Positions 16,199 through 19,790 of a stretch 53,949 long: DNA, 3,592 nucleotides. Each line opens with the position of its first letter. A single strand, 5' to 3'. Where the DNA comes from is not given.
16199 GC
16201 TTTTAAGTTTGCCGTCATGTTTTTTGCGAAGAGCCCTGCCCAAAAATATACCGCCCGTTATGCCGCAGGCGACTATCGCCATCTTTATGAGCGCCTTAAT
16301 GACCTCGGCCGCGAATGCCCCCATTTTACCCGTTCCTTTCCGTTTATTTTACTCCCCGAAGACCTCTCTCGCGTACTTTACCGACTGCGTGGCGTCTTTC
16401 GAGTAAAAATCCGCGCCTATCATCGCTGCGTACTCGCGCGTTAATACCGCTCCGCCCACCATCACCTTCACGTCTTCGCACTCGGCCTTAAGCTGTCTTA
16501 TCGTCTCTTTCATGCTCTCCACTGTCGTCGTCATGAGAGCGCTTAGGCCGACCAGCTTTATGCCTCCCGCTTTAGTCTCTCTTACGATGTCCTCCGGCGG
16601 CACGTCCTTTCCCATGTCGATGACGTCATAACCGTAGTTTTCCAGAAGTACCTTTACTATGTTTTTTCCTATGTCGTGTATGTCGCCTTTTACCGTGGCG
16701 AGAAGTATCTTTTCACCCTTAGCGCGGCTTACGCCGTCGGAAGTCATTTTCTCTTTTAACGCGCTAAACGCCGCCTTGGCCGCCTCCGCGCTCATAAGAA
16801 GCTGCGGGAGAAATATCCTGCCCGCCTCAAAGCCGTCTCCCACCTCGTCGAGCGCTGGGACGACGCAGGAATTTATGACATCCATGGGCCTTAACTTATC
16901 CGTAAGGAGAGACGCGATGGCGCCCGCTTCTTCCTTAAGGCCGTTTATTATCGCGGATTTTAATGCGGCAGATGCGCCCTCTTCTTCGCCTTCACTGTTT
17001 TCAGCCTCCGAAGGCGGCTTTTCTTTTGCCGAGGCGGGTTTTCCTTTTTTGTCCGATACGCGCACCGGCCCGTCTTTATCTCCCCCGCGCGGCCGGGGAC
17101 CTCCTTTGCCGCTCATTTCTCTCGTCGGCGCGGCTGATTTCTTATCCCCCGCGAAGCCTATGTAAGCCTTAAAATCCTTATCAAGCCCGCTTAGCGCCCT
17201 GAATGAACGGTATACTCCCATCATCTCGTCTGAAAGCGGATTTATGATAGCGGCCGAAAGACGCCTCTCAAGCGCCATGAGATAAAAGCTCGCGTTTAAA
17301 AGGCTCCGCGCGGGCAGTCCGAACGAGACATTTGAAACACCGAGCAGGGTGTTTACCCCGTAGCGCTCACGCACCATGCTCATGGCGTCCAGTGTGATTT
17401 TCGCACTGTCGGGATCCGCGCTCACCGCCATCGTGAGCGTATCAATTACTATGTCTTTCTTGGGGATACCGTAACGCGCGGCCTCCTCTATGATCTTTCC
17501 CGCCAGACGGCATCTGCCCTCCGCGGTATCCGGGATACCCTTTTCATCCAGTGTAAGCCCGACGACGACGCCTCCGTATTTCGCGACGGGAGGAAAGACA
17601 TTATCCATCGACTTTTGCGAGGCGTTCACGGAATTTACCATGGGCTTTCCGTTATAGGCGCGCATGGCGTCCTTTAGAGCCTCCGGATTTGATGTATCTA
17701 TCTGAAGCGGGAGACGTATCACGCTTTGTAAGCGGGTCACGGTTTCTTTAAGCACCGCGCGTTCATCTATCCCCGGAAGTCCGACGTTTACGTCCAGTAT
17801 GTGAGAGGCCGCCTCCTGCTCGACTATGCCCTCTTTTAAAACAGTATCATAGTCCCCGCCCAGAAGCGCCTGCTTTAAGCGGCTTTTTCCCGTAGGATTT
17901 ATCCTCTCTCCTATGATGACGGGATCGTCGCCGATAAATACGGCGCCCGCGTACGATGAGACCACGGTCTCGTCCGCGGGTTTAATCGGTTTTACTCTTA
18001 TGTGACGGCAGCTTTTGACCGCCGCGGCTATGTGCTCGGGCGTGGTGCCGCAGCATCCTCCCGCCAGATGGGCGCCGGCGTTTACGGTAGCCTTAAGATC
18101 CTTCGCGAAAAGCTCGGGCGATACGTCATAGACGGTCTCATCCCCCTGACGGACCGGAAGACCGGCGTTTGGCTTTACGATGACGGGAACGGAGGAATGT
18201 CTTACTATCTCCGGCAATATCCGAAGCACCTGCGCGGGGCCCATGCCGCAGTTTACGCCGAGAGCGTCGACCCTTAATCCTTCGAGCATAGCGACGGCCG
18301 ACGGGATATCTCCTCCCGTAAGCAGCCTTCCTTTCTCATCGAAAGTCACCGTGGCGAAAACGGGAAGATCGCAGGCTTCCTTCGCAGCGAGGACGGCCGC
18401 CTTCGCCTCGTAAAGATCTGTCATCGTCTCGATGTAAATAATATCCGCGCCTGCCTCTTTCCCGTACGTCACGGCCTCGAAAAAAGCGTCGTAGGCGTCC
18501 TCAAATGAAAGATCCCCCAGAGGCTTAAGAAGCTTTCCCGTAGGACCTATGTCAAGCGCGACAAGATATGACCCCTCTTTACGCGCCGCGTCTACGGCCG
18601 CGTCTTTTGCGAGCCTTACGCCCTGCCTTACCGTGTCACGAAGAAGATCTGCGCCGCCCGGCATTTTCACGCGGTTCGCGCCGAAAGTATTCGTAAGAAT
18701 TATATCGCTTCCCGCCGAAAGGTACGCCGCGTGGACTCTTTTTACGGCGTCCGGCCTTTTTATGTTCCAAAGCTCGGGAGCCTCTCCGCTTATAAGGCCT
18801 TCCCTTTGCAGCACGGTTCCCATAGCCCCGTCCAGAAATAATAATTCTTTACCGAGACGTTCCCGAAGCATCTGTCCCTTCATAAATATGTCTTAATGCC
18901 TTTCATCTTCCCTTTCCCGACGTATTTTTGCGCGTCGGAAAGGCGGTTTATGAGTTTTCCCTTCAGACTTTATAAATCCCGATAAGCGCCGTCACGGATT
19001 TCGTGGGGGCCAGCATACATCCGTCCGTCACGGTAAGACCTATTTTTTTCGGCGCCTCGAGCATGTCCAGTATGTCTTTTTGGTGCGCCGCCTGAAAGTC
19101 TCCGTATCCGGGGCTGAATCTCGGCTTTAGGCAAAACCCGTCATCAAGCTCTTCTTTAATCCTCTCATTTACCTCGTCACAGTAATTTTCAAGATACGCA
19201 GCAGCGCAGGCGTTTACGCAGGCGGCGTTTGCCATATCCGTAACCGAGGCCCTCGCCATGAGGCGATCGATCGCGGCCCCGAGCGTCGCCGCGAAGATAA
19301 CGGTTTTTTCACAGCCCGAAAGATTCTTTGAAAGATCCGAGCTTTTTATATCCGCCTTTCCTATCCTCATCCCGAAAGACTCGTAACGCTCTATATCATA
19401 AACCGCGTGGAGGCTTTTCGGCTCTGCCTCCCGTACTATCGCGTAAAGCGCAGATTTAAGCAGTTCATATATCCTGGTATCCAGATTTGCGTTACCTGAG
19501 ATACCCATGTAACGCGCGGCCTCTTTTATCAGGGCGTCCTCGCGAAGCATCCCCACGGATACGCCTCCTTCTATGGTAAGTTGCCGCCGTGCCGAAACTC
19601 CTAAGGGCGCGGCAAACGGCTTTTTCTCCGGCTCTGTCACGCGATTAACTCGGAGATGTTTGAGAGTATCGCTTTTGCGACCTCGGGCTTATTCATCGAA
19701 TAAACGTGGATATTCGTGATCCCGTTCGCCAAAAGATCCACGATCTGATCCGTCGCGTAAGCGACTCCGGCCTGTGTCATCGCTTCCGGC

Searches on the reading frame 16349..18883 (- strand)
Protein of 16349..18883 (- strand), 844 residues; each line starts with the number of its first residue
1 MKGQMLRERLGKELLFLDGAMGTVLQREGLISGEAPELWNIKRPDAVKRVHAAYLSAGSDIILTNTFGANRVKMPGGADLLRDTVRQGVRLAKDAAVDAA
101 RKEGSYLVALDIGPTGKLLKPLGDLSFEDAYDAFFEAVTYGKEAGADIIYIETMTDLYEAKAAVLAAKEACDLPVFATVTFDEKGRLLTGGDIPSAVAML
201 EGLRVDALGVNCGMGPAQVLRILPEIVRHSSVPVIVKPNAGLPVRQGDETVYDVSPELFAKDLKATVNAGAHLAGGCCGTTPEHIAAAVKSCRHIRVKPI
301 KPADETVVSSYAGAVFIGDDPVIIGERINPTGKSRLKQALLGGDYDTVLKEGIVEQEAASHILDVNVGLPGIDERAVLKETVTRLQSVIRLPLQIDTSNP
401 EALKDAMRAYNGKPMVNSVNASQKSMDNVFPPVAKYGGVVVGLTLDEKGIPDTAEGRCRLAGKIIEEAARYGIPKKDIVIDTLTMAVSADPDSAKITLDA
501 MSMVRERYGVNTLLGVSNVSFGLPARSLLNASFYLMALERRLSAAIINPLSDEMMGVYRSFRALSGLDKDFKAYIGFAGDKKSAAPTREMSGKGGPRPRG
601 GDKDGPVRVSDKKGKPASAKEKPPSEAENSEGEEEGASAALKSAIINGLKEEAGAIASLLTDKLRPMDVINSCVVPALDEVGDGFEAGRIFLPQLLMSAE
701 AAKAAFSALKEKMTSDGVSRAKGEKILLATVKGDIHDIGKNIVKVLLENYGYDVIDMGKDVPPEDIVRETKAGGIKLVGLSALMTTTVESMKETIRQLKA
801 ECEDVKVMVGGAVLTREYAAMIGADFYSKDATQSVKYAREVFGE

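Call 70: search_protein_families(library=pfam, proteins=[window:16349-18883:-])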
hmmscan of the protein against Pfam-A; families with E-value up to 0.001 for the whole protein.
window:16349-18883:- (844 aa): 4 families
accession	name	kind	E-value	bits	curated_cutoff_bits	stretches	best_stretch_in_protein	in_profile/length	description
PF02574.22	S-methyl_trans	-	6.5e-72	243.2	22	1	15-290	1-281/283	Homocysteine S-methyltransferase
PF02310.24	B12-binding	-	4e-27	94.9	32.1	1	725-829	2-114/121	B12 binding domain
PF00809.28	Pterin_bind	-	1.4e-19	71.2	25.5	1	325-547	1-243/244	Pterin binding enzyme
PF02607.22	B12-binding_2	-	6.3e-18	65.2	23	1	640-710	4-74/74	B12 binding domain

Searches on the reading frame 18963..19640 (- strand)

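Call 70: search_protein_families(library=pfam, proteins=[window:18963-19640:-])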
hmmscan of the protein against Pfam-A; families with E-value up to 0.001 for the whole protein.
window:18963-19640:- (225 aa): 1 family
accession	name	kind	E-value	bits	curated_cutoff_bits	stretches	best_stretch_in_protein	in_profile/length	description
PF02965.22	Met_synt_B12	-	2.7e-05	24.2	25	1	174-220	199-246/273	Vitamin B12 dependent methionine synthase, activation domain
